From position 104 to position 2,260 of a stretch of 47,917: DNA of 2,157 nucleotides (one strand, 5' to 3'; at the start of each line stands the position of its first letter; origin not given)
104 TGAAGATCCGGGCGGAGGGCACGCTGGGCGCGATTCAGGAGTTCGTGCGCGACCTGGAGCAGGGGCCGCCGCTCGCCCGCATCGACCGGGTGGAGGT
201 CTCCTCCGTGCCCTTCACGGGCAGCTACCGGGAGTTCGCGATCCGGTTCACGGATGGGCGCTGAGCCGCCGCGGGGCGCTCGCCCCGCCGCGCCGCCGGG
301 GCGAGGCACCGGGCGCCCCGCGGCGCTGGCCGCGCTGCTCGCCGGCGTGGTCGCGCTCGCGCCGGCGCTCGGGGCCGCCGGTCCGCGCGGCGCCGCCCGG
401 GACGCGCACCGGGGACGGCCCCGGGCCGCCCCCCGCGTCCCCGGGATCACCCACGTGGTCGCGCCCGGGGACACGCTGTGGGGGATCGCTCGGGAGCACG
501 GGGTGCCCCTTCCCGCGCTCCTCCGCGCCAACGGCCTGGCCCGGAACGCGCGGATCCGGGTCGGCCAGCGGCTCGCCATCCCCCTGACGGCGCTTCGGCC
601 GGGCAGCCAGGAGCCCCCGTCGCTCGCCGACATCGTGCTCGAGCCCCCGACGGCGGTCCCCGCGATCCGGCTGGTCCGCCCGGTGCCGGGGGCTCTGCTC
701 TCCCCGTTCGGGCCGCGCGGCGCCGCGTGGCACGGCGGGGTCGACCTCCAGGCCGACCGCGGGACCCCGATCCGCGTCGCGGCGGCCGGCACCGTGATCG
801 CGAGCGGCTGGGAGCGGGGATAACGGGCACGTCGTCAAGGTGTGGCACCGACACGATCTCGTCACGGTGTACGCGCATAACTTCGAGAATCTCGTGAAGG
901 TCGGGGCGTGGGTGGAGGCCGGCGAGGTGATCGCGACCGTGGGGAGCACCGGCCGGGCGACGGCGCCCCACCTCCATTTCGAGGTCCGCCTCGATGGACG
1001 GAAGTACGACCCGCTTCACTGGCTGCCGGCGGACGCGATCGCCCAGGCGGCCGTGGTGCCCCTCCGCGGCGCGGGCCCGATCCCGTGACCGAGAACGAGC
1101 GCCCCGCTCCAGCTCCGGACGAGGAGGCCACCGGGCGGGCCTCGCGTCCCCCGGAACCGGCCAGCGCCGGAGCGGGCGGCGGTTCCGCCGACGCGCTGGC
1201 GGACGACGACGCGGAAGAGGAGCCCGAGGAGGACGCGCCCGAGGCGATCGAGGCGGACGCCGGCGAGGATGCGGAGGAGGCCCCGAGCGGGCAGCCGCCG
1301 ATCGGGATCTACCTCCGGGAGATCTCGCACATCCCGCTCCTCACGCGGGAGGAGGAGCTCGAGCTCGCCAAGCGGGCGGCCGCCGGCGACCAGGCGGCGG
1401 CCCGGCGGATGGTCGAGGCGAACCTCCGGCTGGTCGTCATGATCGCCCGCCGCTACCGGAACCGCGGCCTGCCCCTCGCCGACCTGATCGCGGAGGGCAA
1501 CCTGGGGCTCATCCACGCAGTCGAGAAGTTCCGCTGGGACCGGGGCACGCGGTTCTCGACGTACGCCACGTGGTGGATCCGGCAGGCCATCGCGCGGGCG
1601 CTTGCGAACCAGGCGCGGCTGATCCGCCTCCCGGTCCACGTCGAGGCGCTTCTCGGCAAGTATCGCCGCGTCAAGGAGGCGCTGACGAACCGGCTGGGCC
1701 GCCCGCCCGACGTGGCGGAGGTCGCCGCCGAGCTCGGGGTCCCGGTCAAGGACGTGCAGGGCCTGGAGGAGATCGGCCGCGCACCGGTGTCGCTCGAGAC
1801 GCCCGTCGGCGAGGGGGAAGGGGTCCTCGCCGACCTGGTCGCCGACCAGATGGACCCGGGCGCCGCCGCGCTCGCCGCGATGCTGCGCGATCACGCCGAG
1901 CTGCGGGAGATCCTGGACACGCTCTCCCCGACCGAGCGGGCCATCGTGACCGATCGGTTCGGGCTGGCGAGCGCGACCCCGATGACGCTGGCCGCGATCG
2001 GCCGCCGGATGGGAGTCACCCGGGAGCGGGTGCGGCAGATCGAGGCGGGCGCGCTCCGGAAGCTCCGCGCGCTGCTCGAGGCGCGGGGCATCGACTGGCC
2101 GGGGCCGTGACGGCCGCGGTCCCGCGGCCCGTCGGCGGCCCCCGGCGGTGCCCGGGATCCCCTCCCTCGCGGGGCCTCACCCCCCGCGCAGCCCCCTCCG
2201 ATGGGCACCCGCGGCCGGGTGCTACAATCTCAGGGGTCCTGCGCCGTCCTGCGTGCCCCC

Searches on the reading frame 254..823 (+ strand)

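Call 20: search_protein_families(library=pfam, proteins=[window:254-823:+])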
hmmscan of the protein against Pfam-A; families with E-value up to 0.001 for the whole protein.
window:254-823:+ (189 aa): 2 families
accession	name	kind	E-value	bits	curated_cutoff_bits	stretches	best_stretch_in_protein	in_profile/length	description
PF01476.26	LysM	-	1.7e-14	53.9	20.9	1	67-110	1-43/43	LysM domain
PF01551.29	Peptidase_M23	-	0.00019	22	28.7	1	160-188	3-31/96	Peptidase family M23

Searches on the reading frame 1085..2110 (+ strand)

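Call 20: search_protein_families(library=pfam, proteins=[window:1085-2110:+])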
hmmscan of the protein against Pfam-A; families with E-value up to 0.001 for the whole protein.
window:1085-2110:+ (341 aa): 4 families
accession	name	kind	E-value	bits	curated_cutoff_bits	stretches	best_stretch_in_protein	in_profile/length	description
PF04542.20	Sigma70_r2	-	1.8e-20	73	24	1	109-178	1-70/71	Sigma-70 region 2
PF04545.22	Sigma70_r4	-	3.9e-18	65.1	24.1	1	277-329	2-50/50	Sigma-70, region 4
PF04539.22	Sigma70_r3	-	6.4e-16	58.7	25.3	1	190-256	3-70/78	Sigma-70 region 3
PF00140.25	Sigma70_r1_2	-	9.6e-16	57.9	22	1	72-104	2-34/34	Sigma-70 factor, region 1.2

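Call 48: search_protein_families(library=ncbifam, proteins=[window:1085-2110:+], max_evalue=0.00001)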
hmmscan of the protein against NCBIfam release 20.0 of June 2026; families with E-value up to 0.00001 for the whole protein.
window:1085-2110:+ (341 aa): 42 families (the best 25 are shown)
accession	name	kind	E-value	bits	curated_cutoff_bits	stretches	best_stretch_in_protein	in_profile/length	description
NF004208.0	PRK05658.1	equivalog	1.7e-92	311.4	555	2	103-328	391-617/631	RNA polymerase sigma factor RpoD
TIGR02394.1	rpoS_proteo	equivalog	1.6e-88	296.9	378.7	1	72-337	14-280/285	RNA polymerase sigma factor RpoS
NF004207.0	PRK05657.1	equivalog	3.2e-88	296.3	394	1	42-337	29-323/329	RNA polymerase sigma factor RpoS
NF006666.0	PRK09210.1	equivalog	1.5e-86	291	572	1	64-329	92-358/370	RNA polymerase sigma factor RpoD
TIGR02997.1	Sig70-cyanoRpoD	subfamily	1.4e-80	270.7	384.5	1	103-328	73-298/298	RNA polymerase sigma factor, RpoD/SigA family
NF004561.0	PRK05901.1-3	equivalog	1.5e-78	265.2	582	1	102-328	297-524/537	RNA polymerase sigma factor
NF041931.2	MzaA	equivalog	8e-78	263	800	1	104-329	475-703/726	MZA anti-phage system associated sigma-70 family RNA polymerase sigma factor MzaA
TIGR02393.1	RpoD_Cterm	equivalog_domain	2e-76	256.7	354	1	105-329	1-226/238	RNA polymerase sigma factor RpoD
NF005920.0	PRK07921.1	subfamily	2.3e-76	256.9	464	1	102-329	88-316/328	RNA polymerase sigma factor SigB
NF005643.0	PRK07406.1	equivalog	1.3e-74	251.6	500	1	103-328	159-384/397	RNA polymerase sigma factor RpoD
NF004562.0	PRK05901.1-4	equivalog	2.9e-71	240.7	779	1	103-330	315-543/571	RNA polymerase sigma factor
NF004560.0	PRK05901.1-1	equivalog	1.5e-69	235.4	711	1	105-328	279-503/516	RNA polymerase sigma factor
NF005785.0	PRK07598.1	equivalog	1.7e-68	231.4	554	1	94-329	166-400/415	RNA polymerase sigma factor SigC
NF005642.0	PRK07405.1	subfamily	4.5e-67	226.5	524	1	94-329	73-307/318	RNA polymerase sigma factor SigD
NF004615.0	PRK05949.1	subfamily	1.1e-65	221.8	530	1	97-328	85-315/327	RNA polymerase sigma factor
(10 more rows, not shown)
